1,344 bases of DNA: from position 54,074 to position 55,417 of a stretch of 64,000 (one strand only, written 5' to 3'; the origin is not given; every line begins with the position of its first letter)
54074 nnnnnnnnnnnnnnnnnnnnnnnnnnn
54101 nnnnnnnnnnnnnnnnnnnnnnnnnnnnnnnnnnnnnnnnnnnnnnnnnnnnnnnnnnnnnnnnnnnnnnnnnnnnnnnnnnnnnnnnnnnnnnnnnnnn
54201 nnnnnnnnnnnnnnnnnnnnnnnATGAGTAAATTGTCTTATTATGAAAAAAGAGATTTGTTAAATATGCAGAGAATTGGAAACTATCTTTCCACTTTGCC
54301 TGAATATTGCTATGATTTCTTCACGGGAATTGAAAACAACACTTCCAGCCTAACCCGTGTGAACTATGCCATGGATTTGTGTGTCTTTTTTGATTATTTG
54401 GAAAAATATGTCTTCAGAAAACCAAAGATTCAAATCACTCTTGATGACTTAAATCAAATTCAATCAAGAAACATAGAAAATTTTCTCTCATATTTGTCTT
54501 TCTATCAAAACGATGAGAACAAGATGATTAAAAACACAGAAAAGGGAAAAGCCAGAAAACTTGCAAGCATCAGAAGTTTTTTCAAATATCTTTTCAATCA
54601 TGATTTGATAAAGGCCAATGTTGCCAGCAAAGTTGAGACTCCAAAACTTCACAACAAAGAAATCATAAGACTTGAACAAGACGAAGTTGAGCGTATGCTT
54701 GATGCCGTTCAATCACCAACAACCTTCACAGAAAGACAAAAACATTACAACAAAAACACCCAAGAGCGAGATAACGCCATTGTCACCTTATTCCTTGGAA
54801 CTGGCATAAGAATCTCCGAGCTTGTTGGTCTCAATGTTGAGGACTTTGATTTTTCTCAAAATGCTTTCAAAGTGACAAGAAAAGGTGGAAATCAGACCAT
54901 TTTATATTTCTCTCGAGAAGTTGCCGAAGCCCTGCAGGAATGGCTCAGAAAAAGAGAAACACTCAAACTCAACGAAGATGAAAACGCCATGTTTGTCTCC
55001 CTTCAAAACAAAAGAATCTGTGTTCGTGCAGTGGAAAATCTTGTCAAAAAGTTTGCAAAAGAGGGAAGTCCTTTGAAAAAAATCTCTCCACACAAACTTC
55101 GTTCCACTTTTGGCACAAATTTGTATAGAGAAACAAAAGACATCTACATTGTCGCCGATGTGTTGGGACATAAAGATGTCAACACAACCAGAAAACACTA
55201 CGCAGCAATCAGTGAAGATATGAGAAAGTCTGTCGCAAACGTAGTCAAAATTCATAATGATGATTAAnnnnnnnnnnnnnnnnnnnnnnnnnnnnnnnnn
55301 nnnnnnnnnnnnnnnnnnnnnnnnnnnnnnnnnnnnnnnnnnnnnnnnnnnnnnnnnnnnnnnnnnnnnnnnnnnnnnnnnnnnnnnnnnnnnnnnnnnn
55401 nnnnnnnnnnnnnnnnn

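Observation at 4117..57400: Dispersed modular palindromic repeat family (half-site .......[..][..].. and its complement) in at least ten loci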

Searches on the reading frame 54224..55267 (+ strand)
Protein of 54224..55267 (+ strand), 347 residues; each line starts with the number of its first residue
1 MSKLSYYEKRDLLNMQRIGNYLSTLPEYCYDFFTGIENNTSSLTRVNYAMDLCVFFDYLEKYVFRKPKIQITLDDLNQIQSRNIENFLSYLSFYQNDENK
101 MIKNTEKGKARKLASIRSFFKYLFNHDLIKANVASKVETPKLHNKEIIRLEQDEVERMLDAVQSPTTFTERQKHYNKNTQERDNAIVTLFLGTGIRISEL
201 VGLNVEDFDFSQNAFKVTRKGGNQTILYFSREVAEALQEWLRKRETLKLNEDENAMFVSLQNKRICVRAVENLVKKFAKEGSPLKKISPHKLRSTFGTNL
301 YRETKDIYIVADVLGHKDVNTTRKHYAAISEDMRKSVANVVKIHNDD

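Call 8: search_protein_families(library=ncbifam, proteins=[window:54224-55267:+])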
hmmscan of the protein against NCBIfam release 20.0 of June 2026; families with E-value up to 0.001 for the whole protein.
window:54224-55267:+ (347 aa): 12 families
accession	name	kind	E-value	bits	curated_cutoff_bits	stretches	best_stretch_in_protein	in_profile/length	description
NF003462.0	PRK05084.1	equivalog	2.2e-53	181.3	267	1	15-339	7-354/360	tyrosine recombinase XerS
TIGR02224.1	recomb_XerC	equivalog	6.8e-51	173.4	335.15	1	36-332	9-280/295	tyrosine recombinase XerC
NF040815.2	recomb_XerA_Arch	equivalog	1.1e-48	166.1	220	1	39-336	11-261/263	site-specific tyrosine recombinase/integron integrase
TIGR02225.1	recomb_XerD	equivalog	8.7e-47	159.8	329.6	1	36-335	9-281/290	site-specific tyrosine recombinase XerD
NF001399.0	PRK00283.1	subfamily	3.7e-45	154.4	279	1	36-335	18-290/300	tyrosine recombinase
NF002331.0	PRK01287.1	subfamily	1.7e-24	86.5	371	1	77-330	70-313/365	site-specific tyrosine recombinase XerC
TIGR02249.1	integrase_gron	subfamily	4.2e-21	75.6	265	2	72-251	34-187/315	integron integrase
NF007371.0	PRK09871.1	subfamily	2.3e-17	63.2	222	1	177-327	22-173/198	tyrosine-type DNA invertase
NF011946.0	PRK15417.1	equivalog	7.1e-13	48.4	435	2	279-324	266-311/337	integron integrase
NF007370.0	PRK09870.1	subfamily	1.9e-10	40.7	221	1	181-325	32-176/200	tyrosine-type DNA invertase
NF041502.1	integrase_1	equivalog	1.9e-07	30.2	350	1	237-341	270-372/484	site-specific integrase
NF002685.0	PRK02436.1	equivalog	4.2e-07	30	178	1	90-326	41-244/245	site-specific tyrosine recombinase XerD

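Call 11: find_encoding_contigs(protein=window:54224-55267:+, flank=10000, max_places=10)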
Protein window:54224-55267:+ (347 aa): 24 contigs read that carry it; 10 places shown.
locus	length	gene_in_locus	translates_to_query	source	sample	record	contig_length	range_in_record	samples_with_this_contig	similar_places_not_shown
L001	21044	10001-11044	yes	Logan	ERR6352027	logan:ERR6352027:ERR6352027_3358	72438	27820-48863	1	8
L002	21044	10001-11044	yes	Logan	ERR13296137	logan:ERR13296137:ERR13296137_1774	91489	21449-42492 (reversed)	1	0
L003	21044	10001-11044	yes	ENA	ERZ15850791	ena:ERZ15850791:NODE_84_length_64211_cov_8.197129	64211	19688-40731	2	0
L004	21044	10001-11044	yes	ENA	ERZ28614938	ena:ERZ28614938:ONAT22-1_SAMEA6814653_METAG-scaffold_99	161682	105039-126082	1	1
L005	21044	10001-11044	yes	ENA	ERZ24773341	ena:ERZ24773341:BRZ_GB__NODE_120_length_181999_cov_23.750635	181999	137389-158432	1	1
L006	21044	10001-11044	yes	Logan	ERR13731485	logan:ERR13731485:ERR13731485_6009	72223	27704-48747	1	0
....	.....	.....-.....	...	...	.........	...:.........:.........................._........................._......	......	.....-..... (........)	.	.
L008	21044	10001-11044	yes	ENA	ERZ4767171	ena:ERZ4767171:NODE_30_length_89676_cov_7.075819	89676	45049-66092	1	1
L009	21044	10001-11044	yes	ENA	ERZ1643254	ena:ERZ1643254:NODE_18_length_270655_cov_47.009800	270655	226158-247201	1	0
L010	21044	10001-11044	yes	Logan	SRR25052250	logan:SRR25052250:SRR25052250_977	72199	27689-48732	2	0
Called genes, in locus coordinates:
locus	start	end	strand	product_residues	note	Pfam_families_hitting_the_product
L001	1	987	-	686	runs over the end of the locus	PF01751:Toprim, PF01131:Topoisom_bac, PF01396:Zn_ribbon_Top1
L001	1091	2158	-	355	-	PF02481:DNA_processg_A, PF18306:LDcluster4 (faint), PF17782:WHD_DprA (weak)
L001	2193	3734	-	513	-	PF05362:Lon_C, PF13541:ChlI, PF00158:Sigma54_activat (faint), PF01078:Mg_chelatase, PF07728:AAA_5, PF00493:MCM (weak), PF13335:Mg_chelatase_C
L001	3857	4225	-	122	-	-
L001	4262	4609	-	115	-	-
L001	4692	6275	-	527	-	PF12072:RNase_Y_N, PF00013:KH_1, PF22891:KH_PNO1_2nd (faint), PF01966:HD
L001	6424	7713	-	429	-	PF06689:zf-C4_ClpX, PF01078:Mg_chelatase (faint), PF07724:AAA_2, PF00004:AAA, PF10431:ClpB_D2-small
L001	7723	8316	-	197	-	PF00574:CLP_protease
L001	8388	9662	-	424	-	PF05697:Trigger_N, PF00254:FKBP_C, PF05698:Trigger_C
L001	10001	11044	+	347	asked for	PF02899:Phage_int_SAM_1 (faint), PF00589:Phage_integrase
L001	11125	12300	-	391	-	PF13180:PDZ_2 (faint), PF17820:PDZ_6 (weak), PF05580:Peptidase_S55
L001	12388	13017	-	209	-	PF01863:YgjP-like, PF08325:WLM (weak)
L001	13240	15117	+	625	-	PF03551:PadR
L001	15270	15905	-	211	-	PF06695:Sm_multidrug_ex, PF09335:VTT_dom (weak)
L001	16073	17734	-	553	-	PF02463:SMC_N, PF13175:AAA_15, PF13476:AAA_23, PF13304:AAA_21 (faint)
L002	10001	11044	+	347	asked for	PF02899:Phage_int_SAM_1 (faint), PF00589:Phage_integrase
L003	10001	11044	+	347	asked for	PF02899:Phage_int_SAM_1 (faint), PF00589:Phage_integrase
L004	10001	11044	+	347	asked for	PF02899:Phage_int_SAM_1 (faint), PF00589:Phage_integrase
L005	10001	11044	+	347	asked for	PF02899:Phage_int_SAM_1 (faint), PF00589:Phage_integrase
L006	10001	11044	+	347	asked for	PF02899:Phage_int_SAM_1 (faint), PF00589:Phage_integrase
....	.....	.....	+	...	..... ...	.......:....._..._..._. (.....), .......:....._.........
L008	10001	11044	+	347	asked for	PF02899:Phage_int_SAM_1 (faint), PF00589:Phage_integrase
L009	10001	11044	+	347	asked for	PF02899:Phage_int_SAM_1 (faint), PF00589:Phage_integrase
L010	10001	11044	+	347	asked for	PF02899:Phage_int_SAM_1 (faint), PF00589:Phage_integrase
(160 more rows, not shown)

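Call 32: find_homologous_proteins(query=window:54224-55267:+, max_evalue=1e-30)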
Query window:54224-55267:+ (347 aa): 8000 proteins with E <= 1e-30 among 8000 candidates; the best 120 are listed.
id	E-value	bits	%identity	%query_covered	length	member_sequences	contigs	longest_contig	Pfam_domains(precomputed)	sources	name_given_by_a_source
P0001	1.9e-224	761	100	100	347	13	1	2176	PF00589.28,PF02899.24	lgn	-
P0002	1.2e-208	710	92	100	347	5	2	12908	PF00589.28,PF02899.24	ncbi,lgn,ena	-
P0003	2.3e-199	679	88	100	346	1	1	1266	PF00589.28,PF02899.24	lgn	-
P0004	9.7e-199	677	87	100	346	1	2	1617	PF00589.28,PF02899.24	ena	-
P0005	1.0e-197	674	88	99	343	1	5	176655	PF00589.28,PF02899.24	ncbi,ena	-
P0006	2.3e-197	672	87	99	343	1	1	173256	PF00589.28,PF02899.24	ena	-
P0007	3.9e-196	668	87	100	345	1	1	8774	PF00589.28,PF02899.24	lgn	-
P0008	4.6e-196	668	86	100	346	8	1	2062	PF00589.28,PF02899.24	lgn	-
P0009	1.0e-195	667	86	100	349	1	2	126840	PF00589.28,PF02899.24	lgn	-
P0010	1.6e-195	666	88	97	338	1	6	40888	PF00589.28,PF02899.24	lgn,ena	-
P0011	3.5e-195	665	88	97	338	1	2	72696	PF00589.28,PF02899.24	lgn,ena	-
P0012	3.8e-195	665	88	97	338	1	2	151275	PF00589.28,PF02899.24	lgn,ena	-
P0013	3.8e-195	665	88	97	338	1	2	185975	PF00589.28,PF02899.24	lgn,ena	-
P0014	1.2e-194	664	86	100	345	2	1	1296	PF00589.28,PF02899.24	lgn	-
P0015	1.7e-194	663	86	100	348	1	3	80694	PF00589.28,PF02899.24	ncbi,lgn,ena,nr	ncbi:MAG: tyrosine-type recombinase/integrase [Clostridia bacterium]|nr:tyrosine-type recombinase/in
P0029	4.1e-190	649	83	100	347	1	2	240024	PF00589.28,PF02899.24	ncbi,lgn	-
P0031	2.4e-189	646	83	100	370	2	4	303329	PF00589.28,PF02899.24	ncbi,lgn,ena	-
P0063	7.4e-187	638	83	100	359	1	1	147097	PF00589.28,PF02899.24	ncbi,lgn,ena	-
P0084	3.7e-184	629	81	100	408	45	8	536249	PF00589.28,PF02899.24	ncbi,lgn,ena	-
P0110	1.7e-178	611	80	99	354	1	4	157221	PF00589.28,PF02899.24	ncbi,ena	-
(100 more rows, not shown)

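Call 33: find_encoding_contigs(protein=P0029, flank=10000, max_places=1)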
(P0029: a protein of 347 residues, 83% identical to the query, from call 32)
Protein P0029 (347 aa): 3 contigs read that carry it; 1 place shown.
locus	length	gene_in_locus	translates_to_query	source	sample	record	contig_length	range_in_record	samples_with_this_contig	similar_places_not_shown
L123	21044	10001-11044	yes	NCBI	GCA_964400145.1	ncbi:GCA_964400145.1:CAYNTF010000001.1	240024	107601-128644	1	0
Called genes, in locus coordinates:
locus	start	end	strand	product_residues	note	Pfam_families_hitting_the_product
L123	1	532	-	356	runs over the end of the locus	PF02481:DNA_processg_A, PF18306:LDcluster4 (faint), PF17782:WHD_DprA (weak)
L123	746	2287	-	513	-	PF05362:Lon_C, PF13541:ChlI, PF00158:Sigma54_activat (faint), PF01078:Mg_chelatase, PF07728:AAA_5, PF00493:MCM (weak), PF13335:Mg_chelatase_C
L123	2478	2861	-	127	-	-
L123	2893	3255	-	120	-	-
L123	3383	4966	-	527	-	PF12072:RNase_Y_N, PF00013:KH_1, PF22891:KH_PNO1_2nd (weak), PF08668:HDOD (faint), PF01966:HD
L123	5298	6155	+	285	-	PF13857:Ank_5 (faint), PF00023:Ank (faint), PF12796:Ank_2 (weak)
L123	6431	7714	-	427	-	PF06689:zf-C4_ClpX, PF01078:Mg_chelatase (faint), PF00004:AAA, PF07724:AAA_2, PF07728:AAA_5 (faint), PF10431:ClpB_D2-small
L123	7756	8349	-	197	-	PF00574:CLP_protease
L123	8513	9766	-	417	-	PF05697:Trigger_N, PF00254:FKBP_C, PF05698:Trigger_C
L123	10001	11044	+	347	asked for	PF02899:Phage_int_SAM_1 (faint), PF00589:Phage_integrase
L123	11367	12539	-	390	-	PF13180:PDZ_2 (faint), PF17820:PDZ_6 (weak), PF05580:Peptidase_S55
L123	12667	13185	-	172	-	-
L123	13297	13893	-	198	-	PF01863:YgjP-like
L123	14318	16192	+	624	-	PF03551:PadR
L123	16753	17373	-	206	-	PF06695:Sm_multidrug_ex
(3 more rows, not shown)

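Call 34: find_encoding_contigs(protein=P0031, flank=10000, max_places=1)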
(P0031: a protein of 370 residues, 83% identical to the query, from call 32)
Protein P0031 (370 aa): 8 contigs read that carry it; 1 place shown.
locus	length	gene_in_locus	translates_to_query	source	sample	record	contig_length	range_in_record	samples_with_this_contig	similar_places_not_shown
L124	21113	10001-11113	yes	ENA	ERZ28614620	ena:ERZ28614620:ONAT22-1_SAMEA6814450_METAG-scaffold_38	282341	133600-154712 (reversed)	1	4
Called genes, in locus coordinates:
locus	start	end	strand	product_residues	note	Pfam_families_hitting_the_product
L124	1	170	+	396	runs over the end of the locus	PF00266:Aminotran_5, PF00155:Aminotran_1_2 (faint)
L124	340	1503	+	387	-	PF22025:ThiI_fer, PF02926:THUMP, PF02568:ThiI, PF06508:QueC (faint)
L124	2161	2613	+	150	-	PF01316:Arg_repressor, PF02863:Arg_repressor_C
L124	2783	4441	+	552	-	PF02463:SMC_N, PF13175:AAA_15, PF13476:AAA_23 (weak), PF13304:AAA_21 (faint)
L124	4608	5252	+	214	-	PF06695:Sm_multidrug_ex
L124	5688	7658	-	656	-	PF03551:PadR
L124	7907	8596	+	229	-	PF01863:YgjP-like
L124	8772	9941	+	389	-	PF17820:PDZ_6 (weak), PF05580:Peptidase_S55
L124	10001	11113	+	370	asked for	PF02899:Phage_int_SAM_1 (faint), PF00589:Phage_integrase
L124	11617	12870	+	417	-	PF05697:Trigger_N, PF00254:FKBP_C, PF05698:Trigger_C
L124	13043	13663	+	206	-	PF00574:CLP_protease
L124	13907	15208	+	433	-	PF06689:zf-C4_ClpX, PF01078:Mg_chelatase (faint), PF07724:AAA_2, PF00004:AAA, PF07728:AAA_5 (faint), PF10431:ClpB_D2-small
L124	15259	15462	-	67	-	PF13560:HTH_31, PF12844:HTH_19, PF01381:HTH_3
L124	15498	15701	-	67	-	PF13443:HTH_26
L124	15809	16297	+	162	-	PF06908:YpsA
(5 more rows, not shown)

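Call 35: find_encoding_contigs(protein=P0063, flank=10000, max_places=1)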
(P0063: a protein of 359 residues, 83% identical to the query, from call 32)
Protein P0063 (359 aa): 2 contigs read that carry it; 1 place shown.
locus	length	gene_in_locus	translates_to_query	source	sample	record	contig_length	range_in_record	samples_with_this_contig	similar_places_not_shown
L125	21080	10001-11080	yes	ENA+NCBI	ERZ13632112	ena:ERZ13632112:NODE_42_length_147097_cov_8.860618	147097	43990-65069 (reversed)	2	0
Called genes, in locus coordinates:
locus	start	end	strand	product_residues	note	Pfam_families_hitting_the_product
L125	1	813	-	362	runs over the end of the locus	PF02481:DNA_processg_A, PF17782:WHD_DprA (faint)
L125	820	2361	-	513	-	PF05362:Lon_C (weak), PF13541:ChlI, PF00158:Sigma54_activat (faint), PF01078:Mg_chelatase, PF07728:AAA_5, PF00493:MCM (weak), PF13335:Mg_chelatase_C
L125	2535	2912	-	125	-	-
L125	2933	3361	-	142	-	-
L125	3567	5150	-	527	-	PF12072:RNase_Y_N, PF22891:KH_PNO1_2nd (weak), PF00013:KH_1, PF01966:HD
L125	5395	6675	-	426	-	PF06689:zf-C4_ClpX, PF01078:Mg_chelatase (faint), PF07724:AAA_2, PF00004:AAA, PF10431:ClpB_D2-small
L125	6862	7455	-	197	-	PF00574:CLP_protease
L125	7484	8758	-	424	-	PF05697:Trigger_N, PF00254:FKBP_C, PF05698:Trigger_C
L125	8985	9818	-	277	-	-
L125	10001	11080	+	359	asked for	PF02899:Phage_int_SAM_1 (faint), PF00589:Phage_integrase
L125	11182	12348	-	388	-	PF17820:PDZ_6 (faint), PF05580:Peptidase_S55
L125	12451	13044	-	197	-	PF01863:YgjP-like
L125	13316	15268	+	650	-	PF03551:PadR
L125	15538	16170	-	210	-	PF06695:Sm_multidrug_ex, PF09335:VTT_dom (weak)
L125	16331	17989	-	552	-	PF02463:SMC_N, PF13175:AAA_15, PF13476:AAA_23, PF13555:AAA_29 (weak), PF13304:AAA_21 (faint)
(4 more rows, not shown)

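Call 36: find_encoding_contigs(protein=P0110, flank=10000, max_places=1)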
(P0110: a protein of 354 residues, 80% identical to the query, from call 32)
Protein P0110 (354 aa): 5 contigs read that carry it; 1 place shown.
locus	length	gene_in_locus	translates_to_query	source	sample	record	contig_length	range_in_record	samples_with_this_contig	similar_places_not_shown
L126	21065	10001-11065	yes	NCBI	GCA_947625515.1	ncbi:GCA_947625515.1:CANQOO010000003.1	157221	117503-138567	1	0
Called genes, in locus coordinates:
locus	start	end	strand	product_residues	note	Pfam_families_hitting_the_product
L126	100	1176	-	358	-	PF02481:DNA_processg_A, PF17782:WHD_DprA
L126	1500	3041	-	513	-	PF05362:Lon_C, PF13541:ChlI, PF00493:MCM (faint), PF00158:Sigma54_activat (faint), PF01078:Mg_chelatase, PF07728:AAA_5, PF13335:Mg_chelatase_C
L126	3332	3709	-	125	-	-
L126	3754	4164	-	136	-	-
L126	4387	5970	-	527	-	PF12072:RNase_Y_N, PF00013:KH_1, PF01966:HD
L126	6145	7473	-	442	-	PF06689:zf-C4_ClpX, PF01078:Mg_chelatase (faint), PF00004:AAA, PF07724:AAA_2, PF10431:ClpB_D2-small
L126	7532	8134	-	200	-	PF00574:CLP_protease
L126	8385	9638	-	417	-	PF05697:Trigger_N, PF00254:FKBP_C, PF05698:Trigger_C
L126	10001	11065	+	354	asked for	PF02899:Phage_int_SAM_1 (faint), PF00589:Phage_integrase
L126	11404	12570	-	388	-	PF17820:PDZ_6 (weak), PF05580:Peptidase_S55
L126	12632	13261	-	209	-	PF01863:YgjP-like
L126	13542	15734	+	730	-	PF03551:PadR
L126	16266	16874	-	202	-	PF06695:Sm_multidrug_ex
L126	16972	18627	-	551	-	PF02463:SMC_N, PF13175:AAA_15, PF13476:AAA_23, PF13555:AAA_29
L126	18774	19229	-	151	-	PF01316:Arg_repressor, PF02863:Arg_repressor_C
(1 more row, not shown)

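Call 37: find_encoding_contigs(protein=P0084, flank=10000, max_places=1)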
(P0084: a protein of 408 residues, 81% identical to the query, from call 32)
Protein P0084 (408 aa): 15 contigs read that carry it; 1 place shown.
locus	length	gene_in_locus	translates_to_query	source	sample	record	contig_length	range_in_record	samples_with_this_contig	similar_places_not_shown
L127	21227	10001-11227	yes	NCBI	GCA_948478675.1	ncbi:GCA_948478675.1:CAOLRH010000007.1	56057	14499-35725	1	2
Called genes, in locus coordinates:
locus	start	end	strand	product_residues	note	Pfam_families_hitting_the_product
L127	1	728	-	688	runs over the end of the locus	PF01751:Toprim, PF01131:Topoisom_bac, PF01396:Zn_ribbon_Top1, PF13248:Zn_ribbon_3 (faint)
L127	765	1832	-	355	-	PF02481:DNA_processg_A, PF17782:WHD_DprA (weak)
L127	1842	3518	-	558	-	PF05362:Lon_C, PF13541:ChlI, PF00158:Sigma54_activat (faint), PF01078:Mg_chelatase, PF07728:AAA_5, PF00493:MCM (weak), PF13335:Mg_chelatase_C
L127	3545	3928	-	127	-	-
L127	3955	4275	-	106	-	PF25592:DUF7937 (weak)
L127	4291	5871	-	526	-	PF12072:RNase_Y_N, PF00013:KH_1, PF22891:KH_PNO1_2nd (weak), PF01966:HD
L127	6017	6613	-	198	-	-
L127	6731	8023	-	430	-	PF06689:zf-C4_ClpX, PF01078:Mg_chelatase (faint), PF07724:AAA_2, PF00004:AAA, PF07728:AAA_5 (faint), PF10431:ClpB_D2-small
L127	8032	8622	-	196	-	PF00574:CLP_protease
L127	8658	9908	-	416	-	PF05697:Trigger_N, PF00254:FKBP_C, PF05698:Trigger_C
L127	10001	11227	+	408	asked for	PF02899:Phage_int_SAM_1 (weak), PF00589:Phage_integrase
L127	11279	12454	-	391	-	PF13180:PDZ_2 (faint), PF17820:PDZ_6 (weak), PF05580:Peptidase_S55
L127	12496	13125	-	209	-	PF01863:YgjP-like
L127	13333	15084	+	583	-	PF03551:PadR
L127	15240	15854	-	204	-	PF06695:Sm_multidrug_ex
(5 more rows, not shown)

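Call 39: search_protein_families(library=pfam, proteins=[window:54224-55267:+], max_evalue=0.01)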
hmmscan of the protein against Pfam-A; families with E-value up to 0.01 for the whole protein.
window:54224-55267:+ (347 aa): 2 families
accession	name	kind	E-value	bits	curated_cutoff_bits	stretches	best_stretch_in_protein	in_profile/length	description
PF00589.27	Phage_integrase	-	1.4e-36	126.3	27.1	1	149-330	2-169/172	Phage integrase family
PF02899.23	Phage_int_SAM_1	-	2.3e-07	31.4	22.3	1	36-124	10-80/83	Phage integrase, N-terminal SAM-like domain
